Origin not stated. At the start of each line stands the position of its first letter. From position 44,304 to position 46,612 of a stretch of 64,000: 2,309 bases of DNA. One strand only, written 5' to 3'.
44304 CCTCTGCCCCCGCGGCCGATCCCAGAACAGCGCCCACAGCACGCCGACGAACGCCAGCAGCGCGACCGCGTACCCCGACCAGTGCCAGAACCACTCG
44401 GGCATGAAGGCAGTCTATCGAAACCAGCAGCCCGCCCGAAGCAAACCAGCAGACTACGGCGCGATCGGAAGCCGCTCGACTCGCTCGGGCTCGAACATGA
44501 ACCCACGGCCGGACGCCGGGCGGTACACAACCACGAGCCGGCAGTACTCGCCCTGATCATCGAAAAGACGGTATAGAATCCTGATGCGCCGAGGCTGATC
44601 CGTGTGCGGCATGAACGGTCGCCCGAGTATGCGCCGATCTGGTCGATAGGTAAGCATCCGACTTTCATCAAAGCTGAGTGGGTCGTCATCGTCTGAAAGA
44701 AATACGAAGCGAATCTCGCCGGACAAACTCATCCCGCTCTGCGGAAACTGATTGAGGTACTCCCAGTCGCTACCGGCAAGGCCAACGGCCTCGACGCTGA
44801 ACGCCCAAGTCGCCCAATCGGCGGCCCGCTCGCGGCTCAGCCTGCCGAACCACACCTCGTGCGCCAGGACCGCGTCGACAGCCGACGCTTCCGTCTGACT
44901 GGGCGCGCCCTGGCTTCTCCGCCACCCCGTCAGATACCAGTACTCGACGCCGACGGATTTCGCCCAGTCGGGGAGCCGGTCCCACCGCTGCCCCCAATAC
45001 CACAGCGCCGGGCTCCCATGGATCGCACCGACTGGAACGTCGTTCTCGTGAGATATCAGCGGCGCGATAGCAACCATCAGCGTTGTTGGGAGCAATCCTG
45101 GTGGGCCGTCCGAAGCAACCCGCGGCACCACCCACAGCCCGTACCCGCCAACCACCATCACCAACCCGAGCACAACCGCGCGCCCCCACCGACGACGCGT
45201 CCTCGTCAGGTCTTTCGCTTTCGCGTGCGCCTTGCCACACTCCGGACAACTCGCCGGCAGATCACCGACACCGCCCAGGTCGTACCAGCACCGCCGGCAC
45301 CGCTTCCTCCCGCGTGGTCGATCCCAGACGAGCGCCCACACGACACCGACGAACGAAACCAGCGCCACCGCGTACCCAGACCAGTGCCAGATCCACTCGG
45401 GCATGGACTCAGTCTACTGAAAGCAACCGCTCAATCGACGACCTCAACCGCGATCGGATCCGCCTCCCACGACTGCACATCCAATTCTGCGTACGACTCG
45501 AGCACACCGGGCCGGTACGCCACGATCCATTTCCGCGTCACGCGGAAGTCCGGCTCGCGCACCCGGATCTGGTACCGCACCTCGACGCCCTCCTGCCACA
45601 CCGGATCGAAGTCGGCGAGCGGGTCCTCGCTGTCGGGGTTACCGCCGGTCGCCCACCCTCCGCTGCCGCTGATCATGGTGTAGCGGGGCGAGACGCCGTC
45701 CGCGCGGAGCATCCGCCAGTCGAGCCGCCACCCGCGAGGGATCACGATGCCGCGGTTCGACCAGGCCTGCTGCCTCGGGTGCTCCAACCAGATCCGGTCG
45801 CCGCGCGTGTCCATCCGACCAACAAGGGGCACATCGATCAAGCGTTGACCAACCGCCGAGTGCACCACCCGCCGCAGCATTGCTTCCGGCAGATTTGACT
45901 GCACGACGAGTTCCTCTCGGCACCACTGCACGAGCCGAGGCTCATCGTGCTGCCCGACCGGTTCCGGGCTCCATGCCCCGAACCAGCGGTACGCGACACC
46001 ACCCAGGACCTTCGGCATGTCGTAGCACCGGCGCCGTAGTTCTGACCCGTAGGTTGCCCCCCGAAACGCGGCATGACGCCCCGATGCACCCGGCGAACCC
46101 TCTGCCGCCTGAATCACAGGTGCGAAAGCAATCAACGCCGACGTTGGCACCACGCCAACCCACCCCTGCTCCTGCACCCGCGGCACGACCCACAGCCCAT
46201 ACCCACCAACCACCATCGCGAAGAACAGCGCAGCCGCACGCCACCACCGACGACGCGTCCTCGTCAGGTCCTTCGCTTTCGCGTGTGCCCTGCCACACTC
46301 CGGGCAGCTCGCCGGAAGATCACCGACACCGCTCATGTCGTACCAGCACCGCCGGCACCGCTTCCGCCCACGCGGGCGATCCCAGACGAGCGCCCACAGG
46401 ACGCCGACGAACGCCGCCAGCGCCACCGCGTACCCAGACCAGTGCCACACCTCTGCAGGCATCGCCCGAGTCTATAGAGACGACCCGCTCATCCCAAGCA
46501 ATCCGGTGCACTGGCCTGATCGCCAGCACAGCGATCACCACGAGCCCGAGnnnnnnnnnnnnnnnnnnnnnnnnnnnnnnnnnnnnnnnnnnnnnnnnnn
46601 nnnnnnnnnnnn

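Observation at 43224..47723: Head-to-tail array of four membrane proteins with a near-identical TM-zinc ribbon-TM N-terminal module and swapped C-terminal domains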

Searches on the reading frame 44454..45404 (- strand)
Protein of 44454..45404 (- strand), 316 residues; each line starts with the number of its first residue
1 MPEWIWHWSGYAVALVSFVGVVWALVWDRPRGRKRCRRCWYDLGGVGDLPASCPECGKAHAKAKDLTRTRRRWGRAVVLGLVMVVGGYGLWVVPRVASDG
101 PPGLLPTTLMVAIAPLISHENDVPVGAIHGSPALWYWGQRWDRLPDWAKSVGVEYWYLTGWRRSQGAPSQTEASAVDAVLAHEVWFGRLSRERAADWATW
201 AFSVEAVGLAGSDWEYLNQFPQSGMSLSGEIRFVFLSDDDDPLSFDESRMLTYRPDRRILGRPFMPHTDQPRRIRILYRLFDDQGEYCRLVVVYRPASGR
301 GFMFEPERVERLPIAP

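Call 4: search_protein_families(library=pfam, proteins=[window:44454-45404:-], max_evalue=1)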
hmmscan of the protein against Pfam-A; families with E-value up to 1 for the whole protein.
window:44454-45404:- (316 aa): 2 families
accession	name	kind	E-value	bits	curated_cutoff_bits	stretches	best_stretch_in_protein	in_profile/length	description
PF04995.19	CcmD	-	0.066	13.7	25.6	1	8-38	8-38/44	Heme exporter protein D (CcmD)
PF23458.2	DUF7130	-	0.16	12.3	35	1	35-60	55-80/89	Domain of unknown function (DUF7130)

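Call 5: search_protein_families(library=ncbifam, proteins=[window:44454-45404:-], max_evalue=1)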
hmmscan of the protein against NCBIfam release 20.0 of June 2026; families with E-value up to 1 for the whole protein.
window:44454-45404:- (316 aa): 0 families

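Call 33: search_protein_families(library=padloc, proteins=[window:44454-45404:-], max_evalue=0.01)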
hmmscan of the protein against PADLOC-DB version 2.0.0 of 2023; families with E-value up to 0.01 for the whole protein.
window:44454-45404:- (316 aa): 0 families

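Call 55: predict_structure(alignment_id=A5)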
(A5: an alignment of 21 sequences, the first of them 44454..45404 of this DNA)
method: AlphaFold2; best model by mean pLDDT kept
length: 316 residues; sequences in the alignment: 21
mean_pLDDT: 70.6   pTM: 0.54
mean pLDDT of the five models: 70.6, 63.5, 63.2, 61.9, 61.8
residues with pLDDT >= 90: 46; 70-90: 130; 50-70: 82; < 50: 58
segments of 3 or more residues with pLDDT < 50: 100-137, 159-173
pLDDT, mean of each block of 10 residues (from residue 1): 76 83 70 78 81 90 79 75 72 55 44 44 39 46 61 56 42 53 67 83 81 75 65 91 91 63 64 91 89 85 88 86
secondary structure, 60 per line:
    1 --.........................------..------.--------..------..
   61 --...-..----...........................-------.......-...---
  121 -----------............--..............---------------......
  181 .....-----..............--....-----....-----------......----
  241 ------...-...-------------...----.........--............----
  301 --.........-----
elements in order: H3-27 H73-99 H107-113 H132-143 H146-159 H175-185 H191-204 E207-210 E216-219 E231-236 E251-253 E274-282 E285-296 E303-311

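Call 58: fold_search(model_id=the predicted structure, library=pdb)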
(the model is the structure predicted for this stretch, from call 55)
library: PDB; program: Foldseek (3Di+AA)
matches with E <= 10: 131; with E <= 0.001: 0
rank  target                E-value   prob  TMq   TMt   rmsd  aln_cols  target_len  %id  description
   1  7unk_D                1.6e-01  0.38  0.15  0.26   7.6       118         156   14  Structure of Importin-4 bound to the H3-H4-ASF1 histone-histone chaperone complex (released 2022-09-21)
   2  5ucb_B                2.7e-01  0.25  0.14  0.25  10.5       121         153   15  Structure of antigen-Fab complex with engineered switch residue region. (released 2017-12-27)
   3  9djx_D                3.0e-01  0.03  0.10  0.10  16.6       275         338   10  Ternary complex structure of Cereblon-DDB1 bound to WIZ(ZF7) and the molecular glue WIZ-6 (released 2024-11-27)
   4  8bv1_A                3.7e-01  0.30  0.15  0.25   9.4       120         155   13  Peptide inhibitor P4 in complex with ASF1 histone chaperone (released 2023-07-05)
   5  6f0f_A                4.4e-01  0.25  0.15  0.25   9.6       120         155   13  Crystal structure ASF1-ip2_s (released 2019-06-12)
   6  2ygv_D                4.9e-01  0.18  0.14  0.25   9.5       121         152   15  Conserved N-terminal domain of the yeast Histone Chaperone Asf1 in complex with the C-terminal fragment of Rad53 (released 2012-02-15)
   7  5eii_G                5.5e-01  0.20  0.14  0.25   9.7       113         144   15  Structural determination of an protein complex of a Fab with increased solubility (released 2016-11-09)
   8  5bnx_D                5.8e-01  0.21  0.14  0.25   9.8       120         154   14  Crystal structure of Human MCM2 HBD and ASF1b chaperoning a histone H3.3-H4 dimer (released 2015-06-17)
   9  3in6_A                6.1e-01  0.09  0.16  0.24  12.3       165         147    8  Crystal structure of a fmn-binding protein (swol_0183) from syntrophomonas wolfei subsp. wolfei at 2.12 A resolution (released 2009-08-25)
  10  5c3i_Q                6.9e-01  0.18  0.14  0.25  11.2       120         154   13  Crystal structure of the quaternary complex of histone H3-H4 heterodimer with chaperone ASF1 and the replicative helic (released 2015-07-29)
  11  5c3i_U                7.3e-01  0.15  0.14  0.25  11.2       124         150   14  Crystal structure of the quaternary complex of histone H3-H4 heterodimer with chaperone ASF1 and the replicative helic (released 2015-07-29)
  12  9ens_A                7.7e-01  0.03  0.12  0.05  17.4       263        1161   10  Cleavage product of vitellogenin from the honey bee hemolymph (released 2025-03-26)
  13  7vcq_D                8.1e-01  0.16  0.14  0.24  10.2       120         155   14  structure of viral protein BKRF4 in complex with H3.3-H4-ASF1 (released 2022-08-03)
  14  2hue_A                8.1e-01  0.15  0.14  0.23   9.7       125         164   13  Structure of the H3-H4 chaperone Asf1 bound to histones H3 and H4 (released 2006-11-21)
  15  8bv1_B                8.6e-01  0.18  0.15  0.25   9.2       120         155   12  Peptide inhibitor P4 in complex with ASF1 histone chaperone (released 2023-07-05)
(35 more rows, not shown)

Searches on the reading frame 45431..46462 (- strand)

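Call 4: search_protein_families(library=pfam, proteins=[window:45431-46462:-], max_evalue=1)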
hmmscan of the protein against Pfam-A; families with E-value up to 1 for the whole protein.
window:45431-46462:- (343 aa): 3 families
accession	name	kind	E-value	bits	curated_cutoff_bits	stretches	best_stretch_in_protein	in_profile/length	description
PF07690.21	MFS_1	-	0.0037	16.7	33.4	1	6-116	150-249/347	Major Facilitator Superfamily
PF23458.2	DUF7130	-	0.19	12.1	35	1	35-60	55-80/89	Domain of unknown function (DUF7130)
PF01155.25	HypA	-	0.28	11.6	28.9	1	25-62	62-98/112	Hydrogenase/urease nickel incorporation, metallochaperone, hypA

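Call 5: search_protein_families(library=ncbifam, proteins=[window:45431-46462:-], max_evalue=1)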
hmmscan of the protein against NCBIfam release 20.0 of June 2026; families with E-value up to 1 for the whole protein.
window:45431-46462:- (343 aa): 2 families
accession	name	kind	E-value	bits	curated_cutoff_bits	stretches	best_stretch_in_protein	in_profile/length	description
NF002586.0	PRK02237.1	equivalog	0.33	11.1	114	1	81-133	15-65/109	YnfA family protein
NF052375.1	antisigma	equivalog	0.75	9.7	100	1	65-94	76-108/217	anti-sigma factor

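Call 33: search_protein_families(library=padloc, proteins=[window:45431-46462:-], max_evalue=0.01)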
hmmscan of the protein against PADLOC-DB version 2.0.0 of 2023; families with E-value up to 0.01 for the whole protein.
window:45431-46462:- (343 aa): 0 families

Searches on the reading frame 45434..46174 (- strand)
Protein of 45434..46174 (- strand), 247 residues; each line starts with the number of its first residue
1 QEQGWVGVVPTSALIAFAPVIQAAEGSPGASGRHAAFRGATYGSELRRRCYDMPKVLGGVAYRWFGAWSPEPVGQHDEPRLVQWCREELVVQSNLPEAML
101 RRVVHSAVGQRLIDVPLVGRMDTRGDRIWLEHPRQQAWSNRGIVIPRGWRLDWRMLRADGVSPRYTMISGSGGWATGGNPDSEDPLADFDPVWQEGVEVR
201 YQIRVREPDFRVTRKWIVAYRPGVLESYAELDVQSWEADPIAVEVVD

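Call 47: find_homologous_proteins(query=window:45434-46174:-, max_evalue=0.01)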
Query seq(247 aa): 792 candidates shared short words with the query, none scored E <= 0.01.
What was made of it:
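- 45431..46462 (-): P3: family gene (343 aa). N-module plus an orphan C-domain. The C-domain has no homologue among 5.8e9 protein clusters (call 47).
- Tried and rejected: A search for P3 C-domain homologues returned nothing (call 47).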
